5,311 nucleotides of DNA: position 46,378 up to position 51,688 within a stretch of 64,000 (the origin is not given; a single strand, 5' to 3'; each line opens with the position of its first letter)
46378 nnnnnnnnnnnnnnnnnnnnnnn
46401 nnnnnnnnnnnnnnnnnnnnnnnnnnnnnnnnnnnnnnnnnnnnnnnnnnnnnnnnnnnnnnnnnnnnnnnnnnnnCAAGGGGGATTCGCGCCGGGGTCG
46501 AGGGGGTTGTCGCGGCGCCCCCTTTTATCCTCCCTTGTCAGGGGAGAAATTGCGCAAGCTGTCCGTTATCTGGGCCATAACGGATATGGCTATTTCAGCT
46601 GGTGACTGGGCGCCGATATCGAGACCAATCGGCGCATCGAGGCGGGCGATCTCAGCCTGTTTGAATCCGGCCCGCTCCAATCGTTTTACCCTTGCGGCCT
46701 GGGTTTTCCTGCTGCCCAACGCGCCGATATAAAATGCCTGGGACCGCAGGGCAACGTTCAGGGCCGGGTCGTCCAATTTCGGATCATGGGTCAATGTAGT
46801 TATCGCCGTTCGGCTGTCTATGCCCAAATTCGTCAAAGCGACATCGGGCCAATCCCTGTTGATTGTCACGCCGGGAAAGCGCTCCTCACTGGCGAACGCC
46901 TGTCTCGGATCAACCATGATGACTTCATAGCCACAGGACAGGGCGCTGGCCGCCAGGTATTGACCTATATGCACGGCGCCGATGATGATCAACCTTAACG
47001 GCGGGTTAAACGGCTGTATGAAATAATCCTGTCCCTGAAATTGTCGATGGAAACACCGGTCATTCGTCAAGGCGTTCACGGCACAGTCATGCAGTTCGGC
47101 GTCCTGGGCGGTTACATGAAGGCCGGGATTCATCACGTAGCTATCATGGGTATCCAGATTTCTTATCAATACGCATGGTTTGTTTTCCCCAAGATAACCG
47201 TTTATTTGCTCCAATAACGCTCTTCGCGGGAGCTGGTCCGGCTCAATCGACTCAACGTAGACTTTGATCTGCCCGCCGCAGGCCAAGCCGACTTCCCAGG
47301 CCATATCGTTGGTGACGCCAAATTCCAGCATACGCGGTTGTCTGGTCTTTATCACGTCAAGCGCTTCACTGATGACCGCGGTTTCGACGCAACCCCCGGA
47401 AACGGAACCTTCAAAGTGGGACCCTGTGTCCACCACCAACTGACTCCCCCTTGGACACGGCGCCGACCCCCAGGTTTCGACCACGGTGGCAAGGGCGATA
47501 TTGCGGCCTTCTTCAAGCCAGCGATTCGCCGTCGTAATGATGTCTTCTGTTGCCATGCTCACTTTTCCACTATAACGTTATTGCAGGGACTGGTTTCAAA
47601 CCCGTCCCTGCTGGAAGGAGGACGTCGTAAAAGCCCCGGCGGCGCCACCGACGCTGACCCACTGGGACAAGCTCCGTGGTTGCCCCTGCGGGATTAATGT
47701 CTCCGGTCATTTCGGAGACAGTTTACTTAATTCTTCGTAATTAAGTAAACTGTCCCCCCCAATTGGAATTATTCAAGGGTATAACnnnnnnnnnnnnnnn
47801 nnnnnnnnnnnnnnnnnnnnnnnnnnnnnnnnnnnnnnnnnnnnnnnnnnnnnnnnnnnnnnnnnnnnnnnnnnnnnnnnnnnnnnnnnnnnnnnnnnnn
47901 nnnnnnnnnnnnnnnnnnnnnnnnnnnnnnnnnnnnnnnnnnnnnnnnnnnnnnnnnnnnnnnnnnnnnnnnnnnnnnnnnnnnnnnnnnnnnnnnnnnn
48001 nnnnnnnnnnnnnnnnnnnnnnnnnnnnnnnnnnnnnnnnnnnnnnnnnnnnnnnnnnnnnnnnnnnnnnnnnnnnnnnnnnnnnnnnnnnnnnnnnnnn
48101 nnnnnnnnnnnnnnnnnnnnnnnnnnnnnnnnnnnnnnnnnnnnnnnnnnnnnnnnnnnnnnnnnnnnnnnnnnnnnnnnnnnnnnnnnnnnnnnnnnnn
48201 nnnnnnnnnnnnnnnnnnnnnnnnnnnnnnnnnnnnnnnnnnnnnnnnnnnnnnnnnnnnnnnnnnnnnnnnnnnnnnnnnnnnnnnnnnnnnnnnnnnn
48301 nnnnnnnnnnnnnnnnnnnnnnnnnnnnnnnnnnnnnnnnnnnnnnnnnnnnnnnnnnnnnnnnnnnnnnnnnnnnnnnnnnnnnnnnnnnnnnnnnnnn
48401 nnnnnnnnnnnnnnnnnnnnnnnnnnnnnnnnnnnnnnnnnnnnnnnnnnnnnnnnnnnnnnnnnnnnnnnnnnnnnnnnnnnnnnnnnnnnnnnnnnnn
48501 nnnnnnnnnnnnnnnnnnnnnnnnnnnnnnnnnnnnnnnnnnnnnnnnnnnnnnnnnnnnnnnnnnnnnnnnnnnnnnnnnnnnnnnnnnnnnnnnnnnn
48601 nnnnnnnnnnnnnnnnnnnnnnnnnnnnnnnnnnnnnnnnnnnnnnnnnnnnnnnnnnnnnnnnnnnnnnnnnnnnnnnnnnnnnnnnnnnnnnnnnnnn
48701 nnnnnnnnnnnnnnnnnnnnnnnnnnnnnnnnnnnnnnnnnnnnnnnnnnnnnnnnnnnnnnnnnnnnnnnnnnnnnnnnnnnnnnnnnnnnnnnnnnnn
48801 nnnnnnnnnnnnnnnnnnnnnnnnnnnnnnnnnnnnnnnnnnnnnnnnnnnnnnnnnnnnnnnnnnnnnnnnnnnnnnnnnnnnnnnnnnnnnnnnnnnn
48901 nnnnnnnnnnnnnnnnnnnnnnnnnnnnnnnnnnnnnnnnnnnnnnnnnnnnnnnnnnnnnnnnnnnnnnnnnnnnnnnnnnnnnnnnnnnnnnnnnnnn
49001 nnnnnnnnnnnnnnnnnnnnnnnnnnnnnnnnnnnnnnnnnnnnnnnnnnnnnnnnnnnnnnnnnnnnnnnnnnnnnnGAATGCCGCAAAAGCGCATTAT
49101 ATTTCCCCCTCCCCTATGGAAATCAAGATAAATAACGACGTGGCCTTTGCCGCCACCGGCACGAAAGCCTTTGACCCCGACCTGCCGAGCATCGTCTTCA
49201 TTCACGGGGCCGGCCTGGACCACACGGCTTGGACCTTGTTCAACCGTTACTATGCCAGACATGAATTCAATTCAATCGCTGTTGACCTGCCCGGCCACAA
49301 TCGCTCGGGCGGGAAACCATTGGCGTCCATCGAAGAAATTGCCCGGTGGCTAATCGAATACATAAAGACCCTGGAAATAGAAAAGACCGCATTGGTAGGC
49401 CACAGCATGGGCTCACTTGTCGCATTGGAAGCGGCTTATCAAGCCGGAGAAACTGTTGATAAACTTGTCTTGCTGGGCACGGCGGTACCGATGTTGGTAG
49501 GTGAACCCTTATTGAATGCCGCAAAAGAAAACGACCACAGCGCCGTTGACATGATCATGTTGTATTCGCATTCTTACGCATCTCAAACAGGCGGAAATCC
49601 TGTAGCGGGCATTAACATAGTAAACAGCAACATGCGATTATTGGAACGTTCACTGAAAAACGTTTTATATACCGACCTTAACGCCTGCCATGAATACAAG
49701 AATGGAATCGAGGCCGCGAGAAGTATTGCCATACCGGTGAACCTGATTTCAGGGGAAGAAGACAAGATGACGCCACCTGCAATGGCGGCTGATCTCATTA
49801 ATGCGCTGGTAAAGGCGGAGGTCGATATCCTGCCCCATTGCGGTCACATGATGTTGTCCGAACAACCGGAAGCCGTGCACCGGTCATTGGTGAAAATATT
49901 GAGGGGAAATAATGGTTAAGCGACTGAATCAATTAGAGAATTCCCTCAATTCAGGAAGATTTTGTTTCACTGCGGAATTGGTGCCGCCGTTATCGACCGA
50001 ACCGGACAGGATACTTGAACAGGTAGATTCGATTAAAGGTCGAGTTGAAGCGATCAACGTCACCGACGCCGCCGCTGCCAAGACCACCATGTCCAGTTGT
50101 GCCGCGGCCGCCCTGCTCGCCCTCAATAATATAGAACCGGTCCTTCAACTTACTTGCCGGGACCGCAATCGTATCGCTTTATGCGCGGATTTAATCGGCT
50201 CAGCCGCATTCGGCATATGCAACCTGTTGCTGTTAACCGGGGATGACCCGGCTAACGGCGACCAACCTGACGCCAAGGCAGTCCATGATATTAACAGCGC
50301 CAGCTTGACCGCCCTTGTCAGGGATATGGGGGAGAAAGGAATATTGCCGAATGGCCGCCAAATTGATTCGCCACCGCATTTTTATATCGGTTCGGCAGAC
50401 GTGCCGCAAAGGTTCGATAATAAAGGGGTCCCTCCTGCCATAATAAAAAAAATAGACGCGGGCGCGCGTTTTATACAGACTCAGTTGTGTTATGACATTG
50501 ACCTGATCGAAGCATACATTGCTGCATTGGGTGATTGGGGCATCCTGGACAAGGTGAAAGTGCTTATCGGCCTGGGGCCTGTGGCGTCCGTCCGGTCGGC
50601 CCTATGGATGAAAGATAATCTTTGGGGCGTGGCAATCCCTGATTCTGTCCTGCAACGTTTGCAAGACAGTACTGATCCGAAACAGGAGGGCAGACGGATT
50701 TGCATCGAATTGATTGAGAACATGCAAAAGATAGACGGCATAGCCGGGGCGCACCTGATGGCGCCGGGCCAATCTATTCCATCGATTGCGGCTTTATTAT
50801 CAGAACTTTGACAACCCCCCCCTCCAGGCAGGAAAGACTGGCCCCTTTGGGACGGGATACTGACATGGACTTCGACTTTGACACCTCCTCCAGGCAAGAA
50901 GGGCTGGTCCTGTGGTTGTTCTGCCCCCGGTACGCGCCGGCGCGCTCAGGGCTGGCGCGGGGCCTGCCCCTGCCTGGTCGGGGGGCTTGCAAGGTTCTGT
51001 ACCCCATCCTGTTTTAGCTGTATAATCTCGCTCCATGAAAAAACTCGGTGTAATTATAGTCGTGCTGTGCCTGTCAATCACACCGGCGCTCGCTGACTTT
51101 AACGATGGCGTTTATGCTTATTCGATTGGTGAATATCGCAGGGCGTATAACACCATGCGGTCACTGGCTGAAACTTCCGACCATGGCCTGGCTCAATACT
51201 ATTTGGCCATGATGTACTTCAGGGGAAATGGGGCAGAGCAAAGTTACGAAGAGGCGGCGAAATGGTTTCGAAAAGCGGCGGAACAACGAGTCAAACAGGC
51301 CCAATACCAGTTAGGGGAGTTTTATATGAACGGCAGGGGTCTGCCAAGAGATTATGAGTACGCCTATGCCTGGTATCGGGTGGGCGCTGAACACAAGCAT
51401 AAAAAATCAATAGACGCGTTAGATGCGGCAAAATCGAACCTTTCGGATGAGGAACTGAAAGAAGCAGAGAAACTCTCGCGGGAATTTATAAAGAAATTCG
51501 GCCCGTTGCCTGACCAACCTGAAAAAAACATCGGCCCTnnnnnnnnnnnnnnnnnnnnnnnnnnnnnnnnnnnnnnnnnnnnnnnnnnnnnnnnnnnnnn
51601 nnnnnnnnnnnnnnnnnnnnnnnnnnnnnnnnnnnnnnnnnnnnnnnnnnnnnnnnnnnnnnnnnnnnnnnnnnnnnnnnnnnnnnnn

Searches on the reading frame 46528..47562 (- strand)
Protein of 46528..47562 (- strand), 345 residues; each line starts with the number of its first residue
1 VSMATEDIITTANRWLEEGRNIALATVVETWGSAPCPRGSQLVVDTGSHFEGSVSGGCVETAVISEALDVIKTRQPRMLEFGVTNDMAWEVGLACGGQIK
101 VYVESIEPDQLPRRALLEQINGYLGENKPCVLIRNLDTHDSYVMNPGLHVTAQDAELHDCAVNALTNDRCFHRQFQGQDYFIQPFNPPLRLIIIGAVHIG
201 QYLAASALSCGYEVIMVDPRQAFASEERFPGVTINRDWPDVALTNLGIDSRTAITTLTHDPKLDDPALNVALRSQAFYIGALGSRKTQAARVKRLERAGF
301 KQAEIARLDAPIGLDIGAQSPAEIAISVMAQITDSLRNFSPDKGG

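Call 64: search_protein_families(library=ncbifam, proteins=[window:46528-47562:-], max_evalue=0.00001)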
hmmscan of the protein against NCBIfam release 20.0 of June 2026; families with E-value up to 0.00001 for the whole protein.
window:46528-47562:- (345 aa): 2 families
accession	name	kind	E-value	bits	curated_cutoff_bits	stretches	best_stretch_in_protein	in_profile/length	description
NF045664.1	XdhC_rel_AOR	equivalog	5.5e-66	223.2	350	1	9-332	2-340/346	XdhC family aldehyde oxidoreductase maturation factor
TIGR02964.1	xanthine_xdhC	equivalog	3.2e-28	98.9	161.6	1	24-332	2-245/246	xanthine dehydrogenase accessory protein XdhC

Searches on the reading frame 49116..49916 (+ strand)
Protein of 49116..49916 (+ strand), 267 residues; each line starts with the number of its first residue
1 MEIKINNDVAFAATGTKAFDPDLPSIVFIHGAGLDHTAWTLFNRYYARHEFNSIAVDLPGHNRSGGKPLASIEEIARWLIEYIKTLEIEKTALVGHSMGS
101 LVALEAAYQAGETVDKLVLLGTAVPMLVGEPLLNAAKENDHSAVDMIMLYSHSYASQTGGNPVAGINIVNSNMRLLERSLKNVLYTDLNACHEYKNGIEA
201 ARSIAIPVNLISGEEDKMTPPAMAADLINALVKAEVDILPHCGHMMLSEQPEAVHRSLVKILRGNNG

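Call 64: search_protein_families(library=ncbifam, proteins=[window:49116-49916:+], max_evalue=0.00001)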
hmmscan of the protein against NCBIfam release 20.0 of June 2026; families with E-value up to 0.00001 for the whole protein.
window:49116-49916:+ (267 aa): 22 families
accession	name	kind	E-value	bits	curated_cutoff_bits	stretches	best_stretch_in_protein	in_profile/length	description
NF011457.0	PRK14875.1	equivalog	8.1e-30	104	307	2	8-123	121-232/372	acetoin dehydrogenase dihydrolipoyllysine-residue acetyltransferase subunit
NF051488.1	bifunc_PcaDC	exception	9.7e-26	90.8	390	1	22-264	11-252/375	bifunctional 3-oxoadipate enol-lactonase/4-carboxymuconolactone decarboxylase PcaDC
TIGR02427.1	protocat_pcaD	equivalog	1.7e-24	86.6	255.85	2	21-124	11-114/251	3-oxoadipate enol-lactonase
NF050089.1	i_nPHAscl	equivalog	1.8e-21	76.5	300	2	25-185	20-177/288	intracellular short-chain-length polyhydroxyalkanoate depolymerase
TIGR03695.1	menH_SHCHC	equivalog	8e-20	71.3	208.55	1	24-123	3-105/252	2-succinyl-6-hydroxy-2,4-cyclohexadiene-1-carboxylate synthase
NF051487.1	bifunc_PcaCD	exception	9.2e-17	61.2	430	2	196-262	345-411/413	bifunctional 4-carboxymuconolactone decarboxylase/3-oxoadipate enol-lactonase PcaCD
TIGR03056.1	bchO_mg_che_rel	equivalog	3.7e-16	59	172.55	2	22-112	27-118/278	alpha/beta fold hydrolase BchO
TIGR03611.1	RutD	equivalog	4.1e-16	59.1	238.5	1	22-120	12-111/258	pyrimidine utilization protein D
TIGR01738.1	bioH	equivalog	1e-15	58.1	206.95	1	24-123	5-99/245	pimeloyl-ACP methyl ester esterase BioH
NF045632.1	hydroxlase_HsaD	equivalog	1.7e-15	56.8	400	1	23-123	34-138/290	4,5:9,10-diseco-3-hydroxy-5,9,17-trioxoandrosta-1(10),2-diene-4-oate hydrolase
NF008340.0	PRK11126.1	equivalog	6.7e-15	55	261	1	18-122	9-112/255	2-succinyl-6-hydroxy-2,4-cyclohexadiene-1-carboxylate synthase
NF007954.0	PRK10673.1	equivalog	2.4e-14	53.2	399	1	25-122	18-114/255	esterase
TIGR03343.1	biphenyl_bphD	equivalog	5.1e-12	45.6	462.15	1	25-137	32-146/282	2-hydroxy-6-oxo-6-phenylhexa-2,4-dienoate hydrolase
NF058580.1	lipase_V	equivalog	4.1e-09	36.4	300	1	24-123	26-118/230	EstV family lipase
NF052610.1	macro_16_ester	equivalog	5.4e-08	32.5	420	0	23-258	23-276/281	alpha/beta fold macrolide esterase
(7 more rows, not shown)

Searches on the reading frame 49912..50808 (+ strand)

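Call 64: search_protein_families(library=ncbifam, proteins=[window:49912-50808:+], max_evalue=0.00001)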
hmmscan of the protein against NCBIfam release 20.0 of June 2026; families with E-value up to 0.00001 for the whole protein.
window:49912-50808:+ (299 aa): 3 families
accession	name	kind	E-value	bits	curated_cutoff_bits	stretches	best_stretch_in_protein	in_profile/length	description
NF006396.0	PRK08645.1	equivalog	1.1e-56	192.2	453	1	6-297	312-600/611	bifunctional homocysteine S-methyltransferase/methylenetetrahydrofolate reductase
TIGR00676.1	fadh2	equivalog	3.7e-17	62.6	293.7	1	20-282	2-258/275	methylenetetrahydrofolate reductase [NAD(P)H]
TIGR00677.1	fadh2_euk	equivalog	1.9e-13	50.4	310.05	1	34-273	18-248/281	methylenetetrahydrofolate reductase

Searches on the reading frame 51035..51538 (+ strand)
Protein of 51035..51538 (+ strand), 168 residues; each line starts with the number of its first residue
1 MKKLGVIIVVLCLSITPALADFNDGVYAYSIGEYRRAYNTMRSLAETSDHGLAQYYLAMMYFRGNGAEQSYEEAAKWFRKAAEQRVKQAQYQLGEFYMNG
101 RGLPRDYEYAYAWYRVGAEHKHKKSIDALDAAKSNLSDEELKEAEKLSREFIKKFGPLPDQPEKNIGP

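Call 12: find_encoding_contigs(protein=window:51035-51538:+, flank=6000, max_places=10)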
Protein window:51035-51538:+ (168 aa): no gene with exactly this product is on record in the collection.

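Call 64: search_protein_families(library=ncbifam, proteins=[window:51035-51538:+], max_evalue=0.00001)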
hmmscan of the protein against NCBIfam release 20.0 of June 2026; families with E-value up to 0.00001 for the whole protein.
window:51035-51538:+ (168 aa): 3 families
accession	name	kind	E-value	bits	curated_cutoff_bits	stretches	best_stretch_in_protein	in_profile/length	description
NF033786.1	phenyl_MerG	equivalog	1.9e-10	41.1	350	1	50-125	64-147/217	phenylmercury resistance protein MerG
NF038194.1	AlgK_TPR_lipo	equivalog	8.8e-08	31.2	700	1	50-150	332-432/448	alginate biosynthesis TPR repeat lipoprotein AlgK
NF047621.1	FlgprotMotXVib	equivalog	1.4e-06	28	330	1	56-131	113-190/211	flagellar protein MotX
